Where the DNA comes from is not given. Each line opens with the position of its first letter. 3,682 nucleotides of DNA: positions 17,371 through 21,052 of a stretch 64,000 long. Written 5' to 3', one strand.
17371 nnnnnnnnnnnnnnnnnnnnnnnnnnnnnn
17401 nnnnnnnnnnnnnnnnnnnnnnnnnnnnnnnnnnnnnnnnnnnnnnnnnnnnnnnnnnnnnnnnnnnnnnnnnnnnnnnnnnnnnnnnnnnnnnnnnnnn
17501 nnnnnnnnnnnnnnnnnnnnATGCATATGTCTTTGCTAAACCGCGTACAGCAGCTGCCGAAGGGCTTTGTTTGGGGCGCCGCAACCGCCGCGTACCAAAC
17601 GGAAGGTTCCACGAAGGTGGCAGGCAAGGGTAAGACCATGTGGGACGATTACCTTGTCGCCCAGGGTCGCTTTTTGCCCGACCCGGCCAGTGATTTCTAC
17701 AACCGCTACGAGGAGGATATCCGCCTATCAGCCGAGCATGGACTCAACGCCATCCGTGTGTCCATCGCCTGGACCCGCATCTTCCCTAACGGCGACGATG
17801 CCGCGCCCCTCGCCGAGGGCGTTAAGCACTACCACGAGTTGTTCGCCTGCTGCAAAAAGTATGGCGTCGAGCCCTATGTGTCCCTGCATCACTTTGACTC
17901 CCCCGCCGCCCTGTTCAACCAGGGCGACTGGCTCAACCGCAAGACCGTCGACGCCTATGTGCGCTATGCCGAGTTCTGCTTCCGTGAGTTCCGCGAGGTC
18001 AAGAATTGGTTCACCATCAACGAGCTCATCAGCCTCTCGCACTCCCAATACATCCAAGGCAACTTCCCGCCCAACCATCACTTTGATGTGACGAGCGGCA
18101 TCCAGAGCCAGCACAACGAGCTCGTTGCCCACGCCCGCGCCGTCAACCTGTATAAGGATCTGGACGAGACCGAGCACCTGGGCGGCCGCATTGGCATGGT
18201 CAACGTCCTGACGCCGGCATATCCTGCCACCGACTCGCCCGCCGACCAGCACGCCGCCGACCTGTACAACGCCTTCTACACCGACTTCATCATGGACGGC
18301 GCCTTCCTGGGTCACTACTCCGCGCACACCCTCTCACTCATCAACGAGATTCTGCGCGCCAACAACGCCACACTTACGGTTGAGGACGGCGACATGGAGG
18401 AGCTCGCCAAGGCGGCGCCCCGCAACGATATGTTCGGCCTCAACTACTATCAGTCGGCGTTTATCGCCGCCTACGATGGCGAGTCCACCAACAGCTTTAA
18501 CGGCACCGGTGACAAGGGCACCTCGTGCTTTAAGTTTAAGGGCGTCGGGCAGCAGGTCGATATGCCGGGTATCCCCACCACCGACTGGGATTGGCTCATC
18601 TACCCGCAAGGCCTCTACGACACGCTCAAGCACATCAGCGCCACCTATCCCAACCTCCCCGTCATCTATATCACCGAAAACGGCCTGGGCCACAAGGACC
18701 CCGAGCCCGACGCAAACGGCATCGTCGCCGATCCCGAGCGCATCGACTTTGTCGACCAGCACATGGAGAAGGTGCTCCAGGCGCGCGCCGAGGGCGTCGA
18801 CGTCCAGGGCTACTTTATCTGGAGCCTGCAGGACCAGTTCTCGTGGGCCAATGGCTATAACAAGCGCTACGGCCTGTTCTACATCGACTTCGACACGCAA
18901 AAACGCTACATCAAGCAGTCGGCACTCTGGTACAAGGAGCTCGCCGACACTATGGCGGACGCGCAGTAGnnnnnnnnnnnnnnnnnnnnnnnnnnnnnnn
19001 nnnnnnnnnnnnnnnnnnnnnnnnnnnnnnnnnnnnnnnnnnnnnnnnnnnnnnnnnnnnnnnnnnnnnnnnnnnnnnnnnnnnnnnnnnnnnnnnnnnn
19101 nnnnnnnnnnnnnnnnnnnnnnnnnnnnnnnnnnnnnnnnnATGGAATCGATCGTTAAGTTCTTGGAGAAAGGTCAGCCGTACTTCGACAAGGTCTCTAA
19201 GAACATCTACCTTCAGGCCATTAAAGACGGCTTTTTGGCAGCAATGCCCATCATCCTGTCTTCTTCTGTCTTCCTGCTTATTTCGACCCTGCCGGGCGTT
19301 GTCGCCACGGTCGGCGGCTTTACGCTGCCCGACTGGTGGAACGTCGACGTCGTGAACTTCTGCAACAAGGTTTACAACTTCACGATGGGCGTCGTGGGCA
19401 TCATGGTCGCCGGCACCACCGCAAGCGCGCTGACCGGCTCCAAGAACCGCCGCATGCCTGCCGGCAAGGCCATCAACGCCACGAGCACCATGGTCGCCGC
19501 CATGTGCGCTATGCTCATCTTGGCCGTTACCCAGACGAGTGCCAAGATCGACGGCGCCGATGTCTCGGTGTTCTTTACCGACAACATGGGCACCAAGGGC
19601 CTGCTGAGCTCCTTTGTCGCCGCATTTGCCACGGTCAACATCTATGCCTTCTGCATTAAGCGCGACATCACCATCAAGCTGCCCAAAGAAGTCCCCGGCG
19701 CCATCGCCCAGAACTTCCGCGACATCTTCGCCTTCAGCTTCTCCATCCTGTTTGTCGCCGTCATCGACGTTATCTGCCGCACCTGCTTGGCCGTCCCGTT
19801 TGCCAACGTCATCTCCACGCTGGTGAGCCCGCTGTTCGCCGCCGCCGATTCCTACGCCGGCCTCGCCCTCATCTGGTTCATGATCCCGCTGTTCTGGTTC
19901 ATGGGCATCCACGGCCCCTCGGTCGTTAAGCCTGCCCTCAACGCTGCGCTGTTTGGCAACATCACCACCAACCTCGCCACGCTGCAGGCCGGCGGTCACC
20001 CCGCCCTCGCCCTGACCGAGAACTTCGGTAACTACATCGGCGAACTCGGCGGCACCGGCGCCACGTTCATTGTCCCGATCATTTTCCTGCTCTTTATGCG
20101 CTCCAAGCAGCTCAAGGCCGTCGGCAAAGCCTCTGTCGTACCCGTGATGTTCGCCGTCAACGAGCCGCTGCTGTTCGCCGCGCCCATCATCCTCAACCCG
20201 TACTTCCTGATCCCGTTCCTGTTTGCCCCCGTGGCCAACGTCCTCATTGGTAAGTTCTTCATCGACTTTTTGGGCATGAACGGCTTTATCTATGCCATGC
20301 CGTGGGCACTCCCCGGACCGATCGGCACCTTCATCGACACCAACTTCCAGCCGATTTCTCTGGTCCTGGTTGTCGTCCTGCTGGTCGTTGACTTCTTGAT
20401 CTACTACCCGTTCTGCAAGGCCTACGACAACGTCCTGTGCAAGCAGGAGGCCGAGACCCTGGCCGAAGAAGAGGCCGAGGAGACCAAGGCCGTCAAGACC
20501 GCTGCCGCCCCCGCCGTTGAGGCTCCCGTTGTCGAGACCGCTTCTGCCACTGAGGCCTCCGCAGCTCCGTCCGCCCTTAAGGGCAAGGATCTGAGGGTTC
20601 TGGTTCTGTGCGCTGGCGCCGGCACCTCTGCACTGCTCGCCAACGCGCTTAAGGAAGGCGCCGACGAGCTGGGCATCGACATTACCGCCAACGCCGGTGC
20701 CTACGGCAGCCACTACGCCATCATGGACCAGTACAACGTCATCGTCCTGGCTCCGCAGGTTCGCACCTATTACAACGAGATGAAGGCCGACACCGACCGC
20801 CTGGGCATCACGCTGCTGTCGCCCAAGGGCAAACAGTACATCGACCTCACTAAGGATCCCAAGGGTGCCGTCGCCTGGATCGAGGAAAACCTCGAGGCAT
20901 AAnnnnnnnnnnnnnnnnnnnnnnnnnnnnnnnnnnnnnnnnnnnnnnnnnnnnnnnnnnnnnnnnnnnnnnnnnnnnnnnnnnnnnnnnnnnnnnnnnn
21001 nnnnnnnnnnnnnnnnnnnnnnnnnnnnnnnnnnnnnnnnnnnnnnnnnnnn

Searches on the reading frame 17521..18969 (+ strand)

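Call 11: search_protein_families(library=pfam, proteins=[window:17521-18969:+])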
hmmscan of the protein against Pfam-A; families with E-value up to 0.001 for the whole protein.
window:17521-18969:+ (482 aa): 1 family
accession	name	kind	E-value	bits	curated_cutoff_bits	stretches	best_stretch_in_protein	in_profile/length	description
PF00232.24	Glyco_hydro_1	-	3e-138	461.5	22.6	1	10-477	3-450/453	Glycosyl hydrolase family 1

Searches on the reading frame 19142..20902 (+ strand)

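Call 12: search_protein_families(library=pfam, proteins=[window:19142-20902:+])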
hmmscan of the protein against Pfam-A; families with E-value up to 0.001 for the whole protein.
window:19142-20902:+ (586 aa): 2 families
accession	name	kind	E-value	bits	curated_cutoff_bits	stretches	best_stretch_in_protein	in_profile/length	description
PF02378.23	PTS_EIIC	-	1.2e-54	186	30.7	1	29-363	2-319/319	Phosphotransferase system, EIIC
PF02302.22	PTS_IIB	-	2e-12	48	23.6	1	485-552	1-67/90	PTS system, Lactose/Cellobiose specific IIB subunit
